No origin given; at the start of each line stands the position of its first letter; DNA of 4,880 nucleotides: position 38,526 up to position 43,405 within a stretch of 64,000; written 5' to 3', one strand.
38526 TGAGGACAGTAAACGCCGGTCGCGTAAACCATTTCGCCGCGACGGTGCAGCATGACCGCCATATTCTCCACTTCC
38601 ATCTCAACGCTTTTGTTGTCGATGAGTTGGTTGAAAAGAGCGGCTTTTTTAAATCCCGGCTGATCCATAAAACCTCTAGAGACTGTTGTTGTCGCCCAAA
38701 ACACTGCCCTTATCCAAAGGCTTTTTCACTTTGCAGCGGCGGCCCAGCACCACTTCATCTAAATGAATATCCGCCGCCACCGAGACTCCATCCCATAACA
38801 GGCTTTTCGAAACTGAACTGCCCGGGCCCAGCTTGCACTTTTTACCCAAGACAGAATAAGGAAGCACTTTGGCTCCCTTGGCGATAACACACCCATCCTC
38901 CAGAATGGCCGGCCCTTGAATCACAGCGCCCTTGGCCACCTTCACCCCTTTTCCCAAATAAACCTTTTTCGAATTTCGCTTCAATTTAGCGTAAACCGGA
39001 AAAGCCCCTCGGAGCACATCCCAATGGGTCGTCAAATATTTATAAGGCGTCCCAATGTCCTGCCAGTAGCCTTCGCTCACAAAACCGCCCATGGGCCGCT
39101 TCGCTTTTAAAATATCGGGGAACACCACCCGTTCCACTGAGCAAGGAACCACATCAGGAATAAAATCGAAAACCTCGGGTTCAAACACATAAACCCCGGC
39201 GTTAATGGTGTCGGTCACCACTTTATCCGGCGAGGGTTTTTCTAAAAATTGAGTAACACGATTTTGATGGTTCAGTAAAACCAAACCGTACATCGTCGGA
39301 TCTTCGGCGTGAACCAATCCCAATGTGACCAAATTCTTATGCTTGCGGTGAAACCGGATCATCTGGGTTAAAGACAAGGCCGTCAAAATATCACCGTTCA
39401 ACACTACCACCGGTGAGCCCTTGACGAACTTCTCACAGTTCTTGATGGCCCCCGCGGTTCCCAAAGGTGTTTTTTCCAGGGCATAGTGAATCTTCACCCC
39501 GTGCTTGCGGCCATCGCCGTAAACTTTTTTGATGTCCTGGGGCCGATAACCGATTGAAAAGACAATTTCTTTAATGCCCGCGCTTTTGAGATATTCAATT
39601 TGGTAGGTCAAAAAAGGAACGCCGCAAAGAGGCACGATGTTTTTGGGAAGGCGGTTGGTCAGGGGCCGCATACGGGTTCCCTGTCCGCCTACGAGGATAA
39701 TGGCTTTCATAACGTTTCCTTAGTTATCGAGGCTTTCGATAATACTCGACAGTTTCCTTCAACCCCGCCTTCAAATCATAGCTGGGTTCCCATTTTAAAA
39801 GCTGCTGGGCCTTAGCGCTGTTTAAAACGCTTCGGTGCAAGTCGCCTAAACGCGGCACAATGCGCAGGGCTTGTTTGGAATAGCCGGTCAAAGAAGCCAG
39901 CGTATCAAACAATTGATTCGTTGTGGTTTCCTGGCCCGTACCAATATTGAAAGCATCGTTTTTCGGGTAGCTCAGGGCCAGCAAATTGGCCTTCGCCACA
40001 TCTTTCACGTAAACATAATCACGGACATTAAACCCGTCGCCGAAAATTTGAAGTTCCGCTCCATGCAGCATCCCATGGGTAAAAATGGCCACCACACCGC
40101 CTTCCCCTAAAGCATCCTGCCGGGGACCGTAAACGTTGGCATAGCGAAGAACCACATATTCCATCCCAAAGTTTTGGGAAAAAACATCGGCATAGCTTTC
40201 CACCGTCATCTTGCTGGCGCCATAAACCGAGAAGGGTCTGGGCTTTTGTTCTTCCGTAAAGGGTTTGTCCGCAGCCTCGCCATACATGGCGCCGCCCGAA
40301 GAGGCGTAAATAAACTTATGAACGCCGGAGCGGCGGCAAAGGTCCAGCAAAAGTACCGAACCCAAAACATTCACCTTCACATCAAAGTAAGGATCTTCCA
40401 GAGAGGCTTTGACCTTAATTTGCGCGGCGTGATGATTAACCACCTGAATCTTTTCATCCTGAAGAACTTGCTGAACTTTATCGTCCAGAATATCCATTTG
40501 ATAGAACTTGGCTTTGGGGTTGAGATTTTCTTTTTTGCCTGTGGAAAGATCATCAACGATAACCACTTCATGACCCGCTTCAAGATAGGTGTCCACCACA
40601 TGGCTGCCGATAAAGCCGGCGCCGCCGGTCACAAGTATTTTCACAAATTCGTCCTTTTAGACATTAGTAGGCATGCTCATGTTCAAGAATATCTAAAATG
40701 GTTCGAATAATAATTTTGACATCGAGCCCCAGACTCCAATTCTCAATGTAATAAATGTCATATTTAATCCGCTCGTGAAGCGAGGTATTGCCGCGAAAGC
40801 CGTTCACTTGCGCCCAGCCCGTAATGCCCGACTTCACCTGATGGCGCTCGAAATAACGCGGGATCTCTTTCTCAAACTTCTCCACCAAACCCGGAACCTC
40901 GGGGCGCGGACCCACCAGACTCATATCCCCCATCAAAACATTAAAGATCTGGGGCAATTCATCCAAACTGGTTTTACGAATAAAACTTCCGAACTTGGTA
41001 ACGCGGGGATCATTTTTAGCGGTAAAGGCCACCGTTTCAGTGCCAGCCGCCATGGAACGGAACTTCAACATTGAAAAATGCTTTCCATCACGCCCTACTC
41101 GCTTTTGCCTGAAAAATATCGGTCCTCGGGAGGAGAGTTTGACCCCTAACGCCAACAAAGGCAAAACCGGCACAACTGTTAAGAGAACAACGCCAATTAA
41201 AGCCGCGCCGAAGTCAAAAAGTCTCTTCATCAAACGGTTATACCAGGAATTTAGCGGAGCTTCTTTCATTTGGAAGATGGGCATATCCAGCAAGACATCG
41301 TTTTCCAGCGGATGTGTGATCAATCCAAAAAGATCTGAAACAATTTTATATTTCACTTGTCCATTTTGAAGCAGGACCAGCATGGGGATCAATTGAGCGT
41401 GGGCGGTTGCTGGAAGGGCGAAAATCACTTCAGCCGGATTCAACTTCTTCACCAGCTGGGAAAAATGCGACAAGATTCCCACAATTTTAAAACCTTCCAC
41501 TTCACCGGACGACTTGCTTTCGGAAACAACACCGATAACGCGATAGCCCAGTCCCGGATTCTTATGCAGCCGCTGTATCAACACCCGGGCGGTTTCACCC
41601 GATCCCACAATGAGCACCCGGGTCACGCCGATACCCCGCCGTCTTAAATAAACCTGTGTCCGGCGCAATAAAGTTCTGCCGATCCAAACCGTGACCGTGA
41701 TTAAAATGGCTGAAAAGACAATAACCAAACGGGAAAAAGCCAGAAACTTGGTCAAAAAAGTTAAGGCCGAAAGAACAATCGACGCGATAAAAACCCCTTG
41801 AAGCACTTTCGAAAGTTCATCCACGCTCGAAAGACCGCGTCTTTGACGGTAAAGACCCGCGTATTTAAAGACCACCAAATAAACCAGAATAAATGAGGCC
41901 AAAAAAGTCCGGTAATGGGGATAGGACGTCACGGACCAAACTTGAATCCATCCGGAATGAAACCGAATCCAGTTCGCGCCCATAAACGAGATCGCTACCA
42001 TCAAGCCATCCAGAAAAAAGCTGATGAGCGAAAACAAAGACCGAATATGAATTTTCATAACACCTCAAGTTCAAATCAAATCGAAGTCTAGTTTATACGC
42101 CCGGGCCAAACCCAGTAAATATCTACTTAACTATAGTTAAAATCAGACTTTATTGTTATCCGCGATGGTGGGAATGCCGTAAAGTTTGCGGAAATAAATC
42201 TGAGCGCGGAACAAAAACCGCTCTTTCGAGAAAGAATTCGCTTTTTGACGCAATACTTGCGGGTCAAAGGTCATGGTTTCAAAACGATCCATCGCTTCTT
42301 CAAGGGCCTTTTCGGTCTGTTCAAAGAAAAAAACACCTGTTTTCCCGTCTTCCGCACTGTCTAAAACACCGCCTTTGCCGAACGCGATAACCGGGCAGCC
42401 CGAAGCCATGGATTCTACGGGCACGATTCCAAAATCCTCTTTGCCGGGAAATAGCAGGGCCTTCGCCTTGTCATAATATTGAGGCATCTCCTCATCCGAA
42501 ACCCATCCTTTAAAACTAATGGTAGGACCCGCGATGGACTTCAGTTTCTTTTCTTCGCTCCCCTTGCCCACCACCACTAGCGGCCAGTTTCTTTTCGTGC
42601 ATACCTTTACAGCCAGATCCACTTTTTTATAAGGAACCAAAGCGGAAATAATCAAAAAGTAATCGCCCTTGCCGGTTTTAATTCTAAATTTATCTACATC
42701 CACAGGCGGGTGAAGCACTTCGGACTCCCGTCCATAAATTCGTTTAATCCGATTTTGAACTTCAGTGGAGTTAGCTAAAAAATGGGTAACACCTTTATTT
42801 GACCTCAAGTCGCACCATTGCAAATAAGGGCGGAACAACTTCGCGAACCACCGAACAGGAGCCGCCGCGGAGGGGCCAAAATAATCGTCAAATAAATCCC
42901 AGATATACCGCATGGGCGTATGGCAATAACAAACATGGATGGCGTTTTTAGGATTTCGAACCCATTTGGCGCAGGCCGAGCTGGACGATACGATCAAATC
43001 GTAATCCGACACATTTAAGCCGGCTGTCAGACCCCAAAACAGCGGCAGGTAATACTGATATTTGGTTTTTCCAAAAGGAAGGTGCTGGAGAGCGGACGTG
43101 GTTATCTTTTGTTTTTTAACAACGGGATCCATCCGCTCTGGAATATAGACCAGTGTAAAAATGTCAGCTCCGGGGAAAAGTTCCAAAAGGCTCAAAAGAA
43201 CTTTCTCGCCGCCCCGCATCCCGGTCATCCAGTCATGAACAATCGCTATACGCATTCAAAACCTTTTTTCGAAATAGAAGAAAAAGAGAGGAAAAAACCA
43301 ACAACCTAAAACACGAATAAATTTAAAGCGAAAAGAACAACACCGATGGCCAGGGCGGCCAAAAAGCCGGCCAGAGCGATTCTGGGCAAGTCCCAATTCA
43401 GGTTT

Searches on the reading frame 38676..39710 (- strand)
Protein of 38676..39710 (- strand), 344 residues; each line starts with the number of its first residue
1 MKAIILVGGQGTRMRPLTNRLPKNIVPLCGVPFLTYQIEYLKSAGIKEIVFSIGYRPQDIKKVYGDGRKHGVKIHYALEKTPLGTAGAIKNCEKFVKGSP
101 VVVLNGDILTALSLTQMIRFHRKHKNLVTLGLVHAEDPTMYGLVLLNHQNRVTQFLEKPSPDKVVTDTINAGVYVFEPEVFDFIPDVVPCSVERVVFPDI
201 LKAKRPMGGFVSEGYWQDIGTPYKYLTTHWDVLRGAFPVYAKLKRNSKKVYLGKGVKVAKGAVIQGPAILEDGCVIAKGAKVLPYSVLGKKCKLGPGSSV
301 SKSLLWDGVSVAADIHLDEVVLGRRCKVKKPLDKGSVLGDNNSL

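Call 13: search_protein_families(library=pfam, proteins=[window:38676-39710:-], max_evalue=0.001)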
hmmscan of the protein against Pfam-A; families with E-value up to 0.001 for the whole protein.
window:38676-39710:- (344 aa): 5 families
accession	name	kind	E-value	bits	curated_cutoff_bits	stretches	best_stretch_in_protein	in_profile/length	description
PF00483.29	NTP_transferase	-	5.5e-51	173.9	21.2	1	2-231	1-241/245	Nucleotidyl transferase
PF25084.1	LbH_EIF2B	-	1.4e-13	51.2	54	1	248-341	2-96/105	EIF2B subunit epsilon LbH domain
PF12804.13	NTP_transf_3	-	4.9e-09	37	27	1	3-122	1-112/160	MobA-like NTP transferase domain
PF00132.30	Hexapep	-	5.5e-09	35.8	27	1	250-282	2-34/36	Bacterial transferase hexapeptide (six repeats)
PF24894.1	Hexapep_GlmU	-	1.2e-06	28.9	23.3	1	269-331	20-80/104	GlmU-like, C-terminal hexapeptide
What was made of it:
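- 38676..39710 (-): Sugar-1-phosphate nucleotidyltransferase with an LbH tail, most like mannose-1-phosphate guanylyltransferase. Pfam NTP_transferase (call 13).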

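Call 38: search_protein_families(library=ncbifam, proteins=[window:38676-39710:-], max_evalue=0.00001)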
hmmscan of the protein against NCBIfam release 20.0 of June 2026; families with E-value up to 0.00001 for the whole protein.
window:38676-39710:- (344 aa): 33 families (the best 25 are shown)
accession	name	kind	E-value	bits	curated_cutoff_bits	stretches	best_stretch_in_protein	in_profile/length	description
NF052502.1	man1P_GTase_Rv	exception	3.8e-85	285.8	440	1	2-329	2-325/352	mannose-1-phosphate guanylyltransferase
TIGR03992.1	Arch_glmU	subfamily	3.7e-61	207.2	292.1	1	1-326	1-325/393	bifunctional sugar-1-phosphate nucleotidylyltransferase/acetyltransferase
TIGR01208.1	rmlA_long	equivalog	4.9e-48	163.8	320.25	1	2-331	1-334/353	glucose-1-phosphate thymidylyltransferase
NF041173.1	Sug_nt_acttase_Thmprot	equivalog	1.2e-37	129.8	600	1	1-309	1-308/405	bifunctional sugar-1-phosphate nucleotidylyltransferase/acetyltransferase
NF045761.1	NAMPUrTaseMurU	equivalog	2.5e-36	125.7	250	1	1-224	1-219/226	N-acetylmuramate alpha-1-phosphate uridylyltransferase MurU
NF049965.1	GlMnHpPGnyltfHddC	equivalog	1.7e-35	122.7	300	1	1-225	1-214/221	D-glycero-D-manno-heptose 1-phosphate guanosyltransferase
NF041313.1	UDPGP_AglF_Halo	equivalog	4.8e-32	111.3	400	1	1-199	1-197/234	UTP--glucose-1-phosphate uridylyltransferase AglF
TIGR01173.1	glmU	equivalog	7e-29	101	366.85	1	1-179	1-175/452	bifunctional UDP-N-acetylglucosamine diphosphorylase/glucosamine-1-phosphate N-acetyltransferase GlmU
NF003670.0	PRK05293.1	equivalog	6.3e-27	94.5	470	1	3-330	7-354/382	glucose-1-phosphate adenylyltransferase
NF010935.0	PRK14355.1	equivalog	7.7e-27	94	718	1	2-180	5-182/459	bifunctional UDP-N-acetylglucosamine diphosphorylase/glucosamine-1-phosphate N-acetyltransferase GlmU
NF010934.1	PRK14354.1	equivalog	4.2e-26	91.5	450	1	3-179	2-175/447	bifunctional UDP-N-acetylglucosamine diphosphorylase/glucosamine-1-phosphate N-acetyltransferase GlmU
TIGR02091.1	glgC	equivalog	5.1e-26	91.6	424.9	1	2-330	2-358/364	glucose-1-phosphate adenylyltransferase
TIGR01207.1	rmlA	equivalog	1.3e-24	86.8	360.65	1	2-191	1-190/286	glucose-1-phosphate thymidylyltransferase RfbA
TIGR02623.1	G1P_cyt_trans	equivalog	1.4e-24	87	300.25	2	85-221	106-234/255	glucose-1-phosphate cytidylyltransferase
NF010940.0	PRK14360.1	equivalog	3.5e-23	81.9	602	1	4-178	5-178/452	bifunctional UDP-N-acetylglucosamine diphosphorylase/glucosamine-1-phosphate N-acetyltransferase GlmU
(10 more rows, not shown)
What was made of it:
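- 38676..39710 (-): Best NCBIfam hit is man1P_GTase_Rv at 285.8 bits, below its cut-off of 440 (call 38).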

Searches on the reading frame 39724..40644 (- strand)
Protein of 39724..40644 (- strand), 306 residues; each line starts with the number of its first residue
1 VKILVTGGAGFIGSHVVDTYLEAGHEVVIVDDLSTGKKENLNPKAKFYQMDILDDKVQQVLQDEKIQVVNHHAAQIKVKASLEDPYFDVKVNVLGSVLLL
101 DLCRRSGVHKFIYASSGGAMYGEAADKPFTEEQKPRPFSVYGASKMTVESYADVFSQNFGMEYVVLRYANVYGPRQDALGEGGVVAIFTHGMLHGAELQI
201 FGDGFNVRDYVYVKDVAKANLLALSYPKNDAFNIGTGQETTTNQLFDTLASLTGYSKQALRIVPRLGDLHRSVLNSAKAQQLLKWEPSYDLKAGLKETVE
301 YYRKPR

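Call 13: search_protein_families(library=pfam, proteins=[window:39724-40644:-], max_evalue=0.001)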
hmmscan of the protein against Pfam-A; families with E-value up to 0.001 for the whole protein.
window:39724-40644:- (306 aa): 9 families
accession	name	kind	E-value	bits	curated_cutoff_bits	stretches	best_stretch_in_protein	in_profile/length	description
PF01370.27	Epimerase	-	1.6e-61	208.2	20.9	1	3-235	1-240/240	NAD dependent epimerase/dehydratase family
PF16363.11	GDP_Man_Dehyd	-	6.3e-53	180.8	27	1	4-298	1-332/332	GDP-mannose 4,6 dehydratase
PF01073.25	3Beta_HSD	-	1.9e-24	86.6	22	1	4-226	1-231/280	3-beta hydroxysteroid dehydrogenase/isomerase family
PF04321.23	RmlD_sub_bind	-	3.7e-20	72.6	27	1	1-204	1-179/287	RmlD substrate binding domain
PF02719.21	Polysacc_synt_2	-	3.2e-17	63.1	20.2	1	3-258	1-252/293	Polysaccharide biosynthesis protein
PF07993.18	NAD_binding_4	-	1e-10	41.6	20.1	1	55-205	79-239/258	Male sterility protein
PF13460.12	NAD_binding_10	-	2e-08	34.8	27.2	1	7-170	1-145/184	NAD(P)H-binding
PF00106.31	adh_short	-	2e-05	24.6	26.6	0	3-59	3-66/195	short chain dehydrogenase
PF05368.20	NmrA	-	0.00014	22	27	1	2-119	4-110/298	NmrA-like family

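Call 38: search_protein_families(library=ncbifam, proteins=[window:39724-40644:-], max_evalue=0.00001)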
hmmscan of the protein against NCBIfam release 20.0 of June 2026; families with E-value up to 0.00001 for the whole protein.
window:39724-40644:- (306 aa): 26 families (the best 25 are shown)
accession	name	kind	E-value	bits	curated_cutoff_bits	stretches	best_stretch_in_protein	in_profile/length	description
TIGR01179.1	galE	equivalog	1.2e-60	205.2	262.3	1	2-301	1-324/332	UDP-glucose 4-epimerase GalE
TIGR01181.1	dTDP_gluc_dehyt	equivalog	8.6e-50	169.6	365.1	1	2-304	1-313/321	dTDP-glucose 4,6-dehydratase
TIGR02197.1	heptose_epim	equivalog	4.6e-42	144.3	274.6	1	3-264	1-270/316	ADP-glyceromanno-heptose 6-epimerase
NF011728.1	PRK15181.1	equivalog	1.6e-38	132.6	760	1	3-302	18-337/348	Vi polysaccharide biosynthesis UDP-N-acetylglucosaminuronic acid C-4 epimerase TviC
TIGR04180.1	EDH_00030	hypoth_equivalog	4.7e-34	117.8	475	1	3-290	1-297/297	NAD-dependent 4,6-dehydratase LegB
NF007956.0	PRK10675.1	subfamily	2.5e-31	109.1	394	1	1-301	1-328/338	UDP-glucose 4-epimerase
NF007490.0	PRK10084.1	subfamily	4.3e-30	104.9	649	2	129-303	155-335/361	dTDP-glucose 4,6-dehydratase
NF008360.0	PRK11150.1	equivalog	4.9e-30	104.8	452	1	3-248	2-249/310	ADP-glyceromanno-heptose 6-epimerase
NF007582.0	PRK10217.1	equivalog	1.4e-25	90.2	698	1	2-302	3-331/355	dTDP-glucose 4,6-dehydratase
TIGR03466.1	HpnA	hypoth_equivalog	4.4e-20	71.8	367.65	1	1-288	1-279/327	hopanoid-associated sugar epimerase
TIGR02622.1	CDP_4_6_dhtase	equivalog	1.2e-18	67.3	278.45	1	2-160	6-173/352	CDP-glucose 4,6-dehydratase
NF043036.1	ErythonDh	equivalog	1.5e-18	67.1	325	1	1-151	1-159/321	D-erythronate dehydrogenase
NF047922.1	GDPFucSynFcl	equivalog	2.3e-18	66.7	500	1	2-302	4-301/308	GDP-L-fucose synthase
TIGR01214.1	rmlD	equivalog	3.9e-17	62.3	224.05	1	2-219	1-192/285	dTDP-4-dehydrorhamnose reductase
NF052578.1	StrlDmthSdmBMthl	equivalog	1.9e-16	60.7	600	1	1-266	1-258/328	sterol demethylase protein SdmB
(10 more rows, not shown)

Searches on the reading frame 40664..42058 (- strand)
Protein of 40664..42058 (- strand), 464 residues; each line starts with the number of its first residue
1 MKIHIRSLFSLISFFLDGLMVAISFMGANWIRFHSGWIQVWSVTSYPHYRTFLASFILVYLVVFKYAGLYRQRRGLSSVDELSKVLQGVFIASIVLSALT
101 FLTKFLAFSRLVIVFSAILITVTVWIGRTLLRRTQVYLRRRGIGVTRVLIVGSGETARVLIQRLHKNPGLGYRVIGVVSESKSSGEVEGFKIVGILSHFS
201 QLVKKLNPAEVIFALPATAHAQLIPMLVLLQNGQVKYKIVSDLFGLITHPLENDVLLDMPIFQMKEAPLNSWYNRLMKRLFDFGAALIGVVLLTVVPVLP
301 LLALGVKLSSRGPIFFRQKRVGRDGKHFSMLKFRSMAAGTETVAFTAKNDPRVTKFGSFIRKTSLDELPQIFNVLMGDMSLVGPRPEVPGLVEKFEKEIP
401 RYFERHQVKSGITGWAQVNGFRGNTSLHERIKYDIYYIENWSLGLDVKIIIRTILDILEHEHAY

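Call 13: search_protein_families(library=pfam, proteins=[window:40664-42058:-], max_evalue=0.001)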
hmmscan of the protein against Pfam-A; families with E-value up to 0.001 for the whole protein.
window:40664-42058:- (464 aa): 2 families
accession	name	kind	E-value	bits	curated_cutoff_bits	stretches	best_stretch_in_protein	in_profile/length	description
PF02397.22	Bac_transf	-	4.8e-69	231.9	27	1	278-458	1-178/179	Bacterial sugar transferase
PF13727.12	CoA_binding_3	-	8.7e-19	68.6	25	1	67-237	3-171/175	CoA-binding domain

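Call 38: search_protein_families(library=ncbifam, proteins=[window:40664-42058:-], max_evalue=0.00001)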
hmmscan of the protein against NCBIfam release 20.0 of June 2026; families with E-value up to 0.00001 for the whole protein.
window:40664-42058:- (464 aa): 10 families
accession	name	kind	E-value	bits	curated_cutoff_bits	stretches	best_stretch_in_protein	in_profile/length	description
TIGR03025.1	EPS_sugtrans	subfamily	1.4e-135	453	295.55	1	16-464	2-445/445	exopolysaccharide biosynthesis polyprenyl glycosylphosphotransferase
TIGR03023.1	WcaJ_sugtrans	equivalog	2.6e-134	448.9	410.75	1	16-464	2-453/453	undecaprenyl-phosphate glucose phosphotransferase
TIGR03022.1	WbaP_sugtrans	subfamily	1e-86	292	403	1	41-464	30-456/456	undecaprenyl-phosphate galactose phosphotransferase WbaP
TIGR03013.1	EpsB_2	subfamily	2.4e-82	277.4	393.35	1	23-455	9-434/443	TIGR03013 family XrtA/PEP-CTERM system glycosyltransferase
NF007518.0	PRK10124.1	equivalog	4.7e-78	263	684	1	45-461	45-461/464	undecaprenyl-phosphate glucose phosphotransferase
NF050817.1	PolSacchBiosHfsE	equivalog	3.5e-53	181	750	1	57-458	55-460/467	polysaccharide biosynthesis protein HfsE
NF041877.1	EPS_EpsZ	equivalog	3.9e-50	170.8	800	1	19-455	17-450/459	exopolysaccharide biosynthesis polyisoprenyl-phosphate hexose-1-phosphate transferase EpsZ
NF052601.1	undeca_RfbP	equivalog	7.3e-49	166.2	330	1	265-457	32-235/244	undecaprenyl-phosphate galactose phosphotransferase family protein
NF011751.0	PRK15204.1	equivalog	1.4e-45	155.9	907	1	80-464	85-476/476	undecaprenyl-phosphate galactose phosphotransferase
NF045514.1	glycotran_HepC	equivalog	1.8e-25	89.5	140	1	259-386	99-211/220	heterocyst development glycosyltransferase HepC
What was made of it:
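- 39724..43255 (-): Upstream part of the conserved block: GalE-like epimerase, WcaJ-type polyprenyl glycosylphosphotransferase, and a GT4. Pfam and NCBIfam assignments (calls 13, 38).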

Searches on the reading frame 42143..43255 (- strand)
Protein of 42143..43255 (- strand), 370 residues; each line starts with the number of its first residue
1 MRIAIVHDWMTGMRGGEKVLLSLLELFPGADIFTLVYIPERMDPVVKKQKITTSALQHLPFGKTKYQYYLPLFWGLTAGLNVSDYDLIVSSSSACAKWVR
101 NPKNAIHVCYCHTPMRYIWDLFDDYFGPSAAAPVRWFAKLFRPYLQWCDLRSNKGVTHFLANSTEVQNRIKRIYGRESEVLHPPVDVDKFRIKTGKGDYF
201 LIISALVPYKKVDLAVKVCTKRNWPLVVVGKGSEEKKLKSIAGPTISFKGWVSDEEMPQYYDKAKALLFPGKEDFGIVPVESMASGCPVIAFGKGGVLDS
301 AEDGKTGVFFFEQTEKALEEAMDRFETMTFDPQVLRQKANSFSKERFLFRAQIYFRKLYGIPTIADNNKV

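Call 13: search_protein_families(library=pfam, proteins=[window:42143-43255:-], max_evalue=0.001)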
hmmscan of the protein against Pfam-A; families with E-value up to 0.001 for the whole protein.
window:42143-43255:- (370 aa): 3 families
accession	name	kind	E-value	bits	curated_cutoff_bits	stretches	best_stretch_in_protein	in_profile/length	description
PF00534.26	Glycos_transf_1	-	2.3e-26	92.8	26.4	1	195-338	13-168/172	Glycosyl transferases group 1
PF13692.12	Glyco_trans_1_4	-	6.3e-20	72.3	27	1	201-324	5-138/142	Glycosyl transferases group 1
PF13439.12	Glyco_transf_4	-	2.5e-09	37.8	28.5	1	14-188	2-169/170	Glycosyltransferase Family 4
